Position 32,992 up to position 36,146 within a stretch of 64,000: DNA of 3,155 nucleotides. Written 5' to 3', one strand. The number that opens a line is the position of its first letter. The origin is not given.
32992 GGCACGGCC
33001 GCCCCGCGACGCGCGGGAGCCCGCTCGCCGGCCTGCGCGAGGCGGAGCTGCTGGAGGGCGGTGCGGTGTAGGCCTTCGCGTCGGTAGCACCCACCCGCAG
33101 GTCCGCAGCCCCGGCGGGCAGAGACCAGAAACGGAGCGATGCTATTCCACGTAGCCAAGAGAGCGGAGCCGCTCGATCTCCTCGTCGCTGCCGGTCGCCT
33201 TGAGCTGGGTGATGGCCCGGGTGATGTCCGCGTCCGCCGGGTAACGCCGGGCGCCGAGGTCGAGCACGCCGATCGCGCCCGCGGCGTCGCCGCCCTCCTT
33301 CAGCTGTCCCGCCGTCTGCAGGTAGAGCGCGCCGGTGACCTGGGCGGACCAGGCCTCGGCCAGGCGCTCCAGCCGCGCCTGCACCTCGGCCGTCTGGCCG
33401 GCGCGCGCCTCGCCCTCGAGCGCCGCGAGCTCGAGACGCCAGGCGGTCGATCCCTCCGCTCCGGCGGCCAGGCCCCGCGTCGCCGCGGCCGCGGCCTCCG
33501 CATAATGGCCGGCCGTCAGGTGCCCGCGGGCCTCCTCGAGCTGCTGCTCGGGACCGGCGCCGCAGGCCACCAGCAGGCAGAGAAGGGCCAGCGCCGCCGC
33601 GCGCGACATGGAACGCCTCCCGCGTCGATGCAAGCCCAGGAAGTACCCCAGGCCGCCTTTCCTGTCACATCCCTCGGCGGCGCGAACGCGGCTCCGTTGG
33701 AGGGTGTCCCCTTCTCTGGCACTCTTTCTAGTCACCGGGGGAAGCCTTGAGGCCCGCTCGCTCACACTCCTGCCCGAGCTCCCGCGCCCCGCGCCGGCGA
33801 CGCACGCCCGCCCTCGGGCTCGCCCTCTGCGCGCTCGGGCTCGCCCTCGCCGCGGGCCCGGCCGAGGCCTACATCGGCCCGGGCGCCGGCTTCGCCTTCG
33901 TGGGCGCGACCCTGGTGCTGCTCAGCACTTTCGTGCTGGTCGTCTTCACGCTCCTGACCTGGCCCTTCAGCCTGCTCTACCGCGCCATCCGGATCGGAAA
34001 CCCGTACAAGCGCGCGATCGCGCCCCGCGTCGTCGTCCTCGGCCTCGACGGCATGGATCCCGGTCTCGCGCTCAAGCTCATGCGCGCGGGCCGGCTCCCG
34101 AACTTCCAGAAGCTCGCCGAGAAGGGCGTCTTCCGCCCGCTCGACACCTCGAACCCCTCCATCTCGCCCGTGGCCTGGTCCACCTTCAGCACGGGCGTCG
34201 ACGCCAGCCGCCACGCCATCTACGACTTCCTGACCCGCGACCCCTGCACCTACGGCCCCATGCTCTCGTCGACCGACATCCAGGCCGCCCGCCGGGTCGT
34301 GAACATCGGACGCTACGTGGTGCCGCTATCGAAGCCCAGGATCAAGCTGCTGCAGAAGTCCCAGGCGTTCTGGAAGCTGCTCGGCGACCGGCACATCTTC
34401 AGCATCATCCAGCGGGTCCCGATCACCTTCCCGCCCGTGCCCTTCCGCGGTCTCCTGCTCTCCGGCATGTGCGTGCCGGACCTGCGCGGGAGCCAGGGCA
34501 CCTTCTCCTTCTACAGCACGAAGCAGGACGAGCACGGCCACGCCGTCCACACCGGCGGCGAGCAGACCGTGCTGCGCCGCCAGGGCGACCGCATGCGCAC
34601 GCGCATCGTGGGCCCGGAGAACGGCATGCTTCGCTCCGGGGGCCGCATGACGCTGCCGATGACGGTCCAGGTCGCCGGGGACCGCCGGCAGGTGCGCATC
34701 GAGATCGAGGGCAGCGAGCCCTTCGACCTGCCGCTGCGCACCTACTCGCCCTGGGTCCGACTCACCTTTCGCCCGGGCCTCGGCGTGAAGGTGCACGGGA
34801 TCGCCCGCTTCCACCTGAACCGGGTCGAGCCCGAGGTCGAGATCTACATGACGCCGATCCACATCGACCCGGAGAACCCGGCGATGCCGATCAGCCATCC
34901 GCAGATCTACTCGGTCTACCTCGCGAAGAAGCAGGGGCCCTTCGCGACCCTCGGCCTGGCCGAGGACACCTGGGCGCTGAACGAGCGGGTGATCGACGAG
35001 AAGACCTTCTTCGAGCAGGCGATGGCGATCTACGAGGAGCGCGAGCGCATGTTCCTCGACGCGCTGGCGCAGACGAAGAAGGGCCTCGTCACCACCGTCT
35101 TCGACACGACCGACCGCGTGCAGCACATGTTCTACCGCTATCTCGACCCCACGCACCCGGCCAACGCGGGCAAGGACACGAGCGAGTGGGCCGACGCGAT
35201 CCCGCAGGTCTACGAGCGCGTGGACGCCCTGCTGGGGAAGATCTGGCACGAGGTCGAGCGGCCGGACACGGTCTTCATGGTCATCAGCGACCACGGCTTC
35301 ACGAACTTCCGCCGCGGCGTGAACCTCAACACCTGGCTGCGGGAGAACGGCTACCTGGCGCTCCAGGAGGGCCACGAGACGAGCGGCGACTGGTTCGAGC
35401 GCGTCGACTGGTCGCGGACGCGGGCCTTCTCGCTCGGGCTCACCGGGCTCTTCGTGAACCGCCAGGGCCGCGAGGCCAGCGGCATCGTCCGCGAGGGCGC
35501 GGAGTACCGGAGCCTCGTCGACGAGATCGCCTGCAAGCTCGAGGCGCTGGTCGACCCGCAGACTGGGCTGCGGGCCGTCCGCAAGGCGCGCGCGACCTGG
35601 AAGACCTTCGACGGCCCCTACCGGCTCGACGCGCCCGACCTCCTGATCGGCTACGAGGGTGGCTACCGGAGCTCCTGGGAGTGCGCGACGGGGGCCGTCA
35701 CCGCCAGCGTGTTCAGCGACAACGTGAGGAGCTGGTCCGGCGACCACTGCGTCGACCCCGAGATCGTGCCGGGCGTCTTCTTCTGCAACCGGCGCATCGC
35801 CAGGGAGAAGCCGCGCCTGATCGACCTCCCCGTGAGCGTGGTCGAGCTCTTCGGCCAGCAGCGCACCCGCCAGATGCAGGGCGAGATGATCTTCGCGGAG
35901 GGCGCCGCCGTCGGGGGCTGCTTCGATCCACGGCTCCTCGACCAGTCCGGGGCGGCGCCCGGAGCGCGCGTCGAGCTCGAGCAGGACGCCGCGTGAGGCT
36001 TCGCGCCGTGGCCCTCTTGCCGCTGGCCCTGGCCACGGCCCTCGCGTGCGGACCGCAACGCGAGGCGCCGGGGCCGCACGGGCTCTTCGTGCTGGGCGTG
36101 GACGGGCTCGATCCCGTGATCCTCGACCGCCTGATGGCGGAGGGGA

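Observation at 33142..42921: Candidate undescribed system: operon of two ENPP-like phosphodiesterases, an RHH protein, a membrane protein, a sulfotransferase, a GT1 glycosyltransferase and a cytoplasmic O-GlcNAcase homologue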

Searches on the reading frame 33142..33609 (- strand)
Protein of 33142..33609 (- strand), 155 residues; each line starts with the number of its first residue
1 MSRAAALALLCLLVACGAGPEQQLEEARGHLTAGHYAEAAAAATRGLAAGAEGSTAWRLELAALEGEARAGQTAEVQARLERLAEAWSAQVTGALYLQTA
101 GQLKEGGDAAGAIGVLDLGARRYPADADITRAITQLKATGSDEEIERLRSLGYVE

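Call 4: search_protein_families(library=pfam, proteins=[window:33142-33609:-], max_evalue=0.01)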
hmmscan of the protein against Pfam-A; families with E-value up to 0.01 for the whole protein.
window:33142-33609:- (155 aa): 1 family
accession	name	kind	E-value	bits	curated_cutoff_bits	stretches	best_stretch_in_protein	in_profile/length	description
PF13428.12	TPR_14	-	0.00052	20.9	23.5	0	94-132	2-40/44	Tetratricopeptide repeat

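Call 5: search_protein_families(library=ncbifam, proteins=[window:33142-33609:-], max_evalue=0.01)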
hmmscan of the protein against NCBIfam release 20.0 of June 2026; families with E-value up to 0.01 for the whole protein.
window:33142-33609:- (155 aa): 0 families

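Call 68: search_protein_families(library=padloc, proteins=[window:33142-33609:-], max_evalue=0.01)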
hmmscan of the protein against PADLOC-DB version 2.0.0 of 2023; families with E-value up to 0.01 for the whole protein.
window:33142-33609:- (155 aa): 0 families

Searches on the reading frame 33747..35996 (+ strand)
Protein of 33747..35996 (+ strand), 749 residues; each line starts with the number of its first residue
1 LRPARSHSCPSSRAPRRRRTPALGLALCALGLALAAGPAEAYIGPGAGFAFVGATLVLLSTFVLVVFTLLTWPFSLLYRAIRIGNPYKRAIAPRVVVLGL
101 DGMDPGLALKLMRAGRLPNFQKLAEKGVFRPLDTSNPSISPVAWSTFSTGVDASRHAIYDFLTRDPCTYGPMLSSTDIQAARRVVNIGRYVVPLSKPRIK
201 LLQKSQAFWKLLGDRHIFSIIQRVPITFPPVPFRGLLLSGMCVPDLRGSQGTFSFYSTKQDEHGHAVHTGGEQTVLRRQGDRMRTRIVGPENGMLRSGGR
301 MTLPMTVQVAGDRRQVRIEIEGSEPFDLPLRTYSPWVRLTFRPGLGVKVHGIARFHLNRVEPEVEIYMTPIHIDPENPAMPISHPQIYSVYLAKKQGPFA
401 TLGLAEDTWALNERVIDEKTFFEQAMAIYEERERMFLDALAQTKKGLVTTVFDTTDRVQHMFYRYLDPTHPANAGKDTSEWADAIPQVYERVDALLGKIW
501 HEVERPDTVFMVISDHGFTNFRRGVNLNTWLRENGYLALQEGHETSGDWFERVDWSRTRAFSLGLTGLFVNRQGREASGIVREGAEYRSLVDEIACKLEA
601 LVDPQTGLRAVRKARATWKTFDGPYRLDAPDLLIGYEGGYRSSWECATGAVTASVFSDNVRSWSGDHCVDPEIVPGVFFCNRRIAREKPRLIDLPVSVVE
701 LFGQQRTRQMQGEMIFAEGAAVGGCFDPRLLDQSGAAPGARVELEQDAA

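Call 4: search_protein_families(library=pfam, proteins=[window:33747-35996:+], max_evalue=0.01)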
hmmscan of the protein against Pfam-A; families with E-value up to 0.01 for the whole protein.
window:33747-35996:+ (749 aa): 1 family
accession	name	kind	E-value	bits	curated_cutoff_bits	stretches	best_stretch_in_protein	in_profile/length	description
PF01663.27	Phosphodiest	-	1.8e-28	100.6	23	2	435-604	157-285/342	Type I phosphodiesterase / nucleotide pyrophosphatase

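Call 5: search_protein_families(library=ncbifam, proteins=[window:33747-35996:+], max_evalue=0.01)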
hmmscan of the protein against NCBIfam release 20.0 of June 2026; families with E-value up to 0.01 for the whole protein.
window:33747-35996:+ (749 aa): 0 families

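Call 22: search_solved_structures(query=window:33747-35996:+, max_evalue=0.01, show_alignments=1)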
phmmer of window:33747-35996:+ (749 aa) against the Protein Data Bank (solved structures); distinct sequences matched with E-value up to 0.01: 3.
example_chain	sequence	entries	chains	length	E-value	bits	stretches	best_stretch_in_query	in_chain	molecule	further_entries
7n1s_A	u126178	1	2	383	4.4e-05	25.2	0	436-524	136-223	Phosphodiesterase-nucleotide pyrophosphatase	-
2gsn_A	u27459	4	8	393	0.00013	23.6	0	436-524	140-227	phosphodiesterase-nucleotide pyrophosphatase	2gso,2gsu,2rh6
7mw8_D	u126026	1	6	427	0.00015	23.4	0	436-524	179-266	Phosphodiesterase-nucleotide pyrophosphatase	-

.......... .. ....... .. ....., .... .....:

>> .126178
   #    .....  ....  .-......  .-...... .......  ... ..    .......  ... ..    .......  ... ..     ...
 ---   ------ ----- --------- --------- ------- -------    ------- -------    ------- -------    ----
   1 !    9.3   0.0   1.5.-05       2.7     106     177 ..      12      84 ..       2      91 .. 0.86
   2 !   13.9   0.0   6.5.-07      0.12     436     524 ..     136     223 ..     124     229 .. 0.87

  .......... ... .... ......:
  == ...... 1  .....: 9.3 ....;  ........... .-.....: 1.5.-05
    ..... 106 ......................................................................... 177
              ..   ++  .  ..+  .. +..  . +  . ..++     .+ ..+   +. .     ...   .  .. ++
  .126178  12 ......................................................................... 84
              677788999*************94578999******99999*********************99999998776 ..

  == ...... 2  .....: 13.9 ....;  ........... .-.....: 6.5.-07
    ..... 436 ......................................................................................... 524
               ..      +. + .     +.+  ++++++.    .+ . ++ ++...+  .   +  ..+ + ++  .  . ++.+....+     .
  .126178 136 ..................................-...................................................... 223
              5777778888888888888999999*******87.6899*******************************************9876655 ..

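Call 50: find_related_loci(query=A4, collection=metagenome_contigs, flank=10000)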
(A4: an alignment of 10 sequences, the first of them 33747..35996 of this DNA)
Query A4 (749 aa) in metagenome_contigs; peptide patterns used: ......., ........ (x = any residue, [..] = any of these).
600 stretches matched a pattern (row limit reached: there are more); 484 encode a relative of the query (tblastn E <= 1e-3); the best 80 are kept; 80 distinct loci.
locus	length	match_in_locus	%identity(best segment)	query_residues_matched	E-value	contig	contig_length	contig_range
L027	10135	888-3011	89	42-749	0e+0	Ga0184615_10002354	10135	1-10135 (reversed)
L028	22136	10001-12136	86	38-749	0e+0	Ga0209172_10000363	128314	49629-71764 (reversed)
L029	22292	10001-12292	82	1-749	0e+0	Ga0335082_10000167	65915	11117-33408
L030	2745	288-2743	84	38-749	0e+0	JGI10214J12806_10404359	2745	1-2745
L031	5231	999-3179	84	22-749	0e+0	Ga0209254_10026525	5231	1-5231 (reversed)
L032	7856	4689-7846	83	40-749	0e+0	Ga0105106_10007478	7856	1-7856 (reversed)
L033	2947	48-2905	80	1-749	0e+0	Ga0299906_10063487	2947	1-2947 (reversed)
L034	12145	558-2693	84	38-749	0e+0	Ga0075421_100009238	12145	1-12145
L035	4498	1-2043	85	69-749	0e+0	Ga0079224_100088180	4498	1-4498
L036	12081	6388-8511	84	38-742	0e+0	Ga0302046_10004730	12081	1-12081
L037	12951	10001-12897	83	38-749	0e+0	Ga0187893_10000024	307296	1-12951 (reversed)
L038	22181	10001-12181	71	16-742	0e+0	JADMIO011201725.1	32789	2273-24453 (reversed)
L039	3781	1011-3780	71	16-742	0e+0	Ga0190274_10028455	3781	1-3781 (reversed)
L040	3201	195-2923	72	35-742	0e+0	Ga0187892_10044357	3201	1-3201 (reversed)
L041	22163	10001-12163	70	26-742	0e+0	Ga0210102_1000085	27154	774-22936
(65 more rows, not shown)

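Call 68: search_protein_families(library=padloc, proteins=[window:33747-35996:+], max_evalue=0.01)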
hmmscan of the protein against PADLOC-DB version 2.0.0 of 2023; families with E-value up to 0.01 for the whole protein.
window:33747-35996:+ (749 aa): 0 families

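Call 71: search_solved_structures(query=A4, max_evalue=1, show_alignments=0)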
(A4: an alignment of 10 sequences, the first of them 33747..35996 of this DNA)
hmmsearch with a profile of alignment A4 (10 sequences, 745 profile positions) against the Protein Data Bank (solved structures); distinct sequences matched with E-value up to 1: 10.
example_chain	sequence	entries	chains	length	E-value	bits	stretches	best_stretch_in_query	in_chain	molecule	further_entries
7n1s_A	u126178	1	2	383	7.5e-08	34.1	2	439-518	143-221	Phosphodiesterase-nucleotide pyrophosphatase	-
2gsn_A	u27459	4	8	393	3.3e-07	32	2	102-171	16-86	phosphodiesterase-nucleotide pyrophosphatase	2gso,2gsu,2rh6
7mw8_D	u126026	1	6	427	3.7e-07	31.9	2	102-171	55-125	Phosphodiesterase-nucleotide pyrophosphatase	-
9bb9_A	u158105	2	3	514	0.051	14.9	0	667-718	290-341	S1_8A sulfatase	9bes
9bes_B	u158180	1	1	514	0.063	14.6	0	667-718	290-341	S1_8A Sulfatase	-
3t02_A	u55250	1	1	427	0.36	12.1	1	92-162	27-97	phosphonoacetate hydrolase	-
3szy_A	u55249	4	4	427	0.4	11.9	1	92-162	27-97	phosphonoacetate hydrolase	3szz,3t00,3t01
3pp7_A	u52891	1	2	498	0.49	11.6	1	223-295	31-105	Pyruvate kinase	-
1pkl_A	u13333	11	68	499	0.49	11.6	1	223-295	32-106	PROTEIN (PYRUVATE KINASE) | Pyruvate kinase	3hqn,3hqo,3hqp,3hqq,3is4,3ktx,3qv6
3e0v_A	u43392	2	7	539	0.55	11.5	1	223-295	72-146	Pyruvate kinase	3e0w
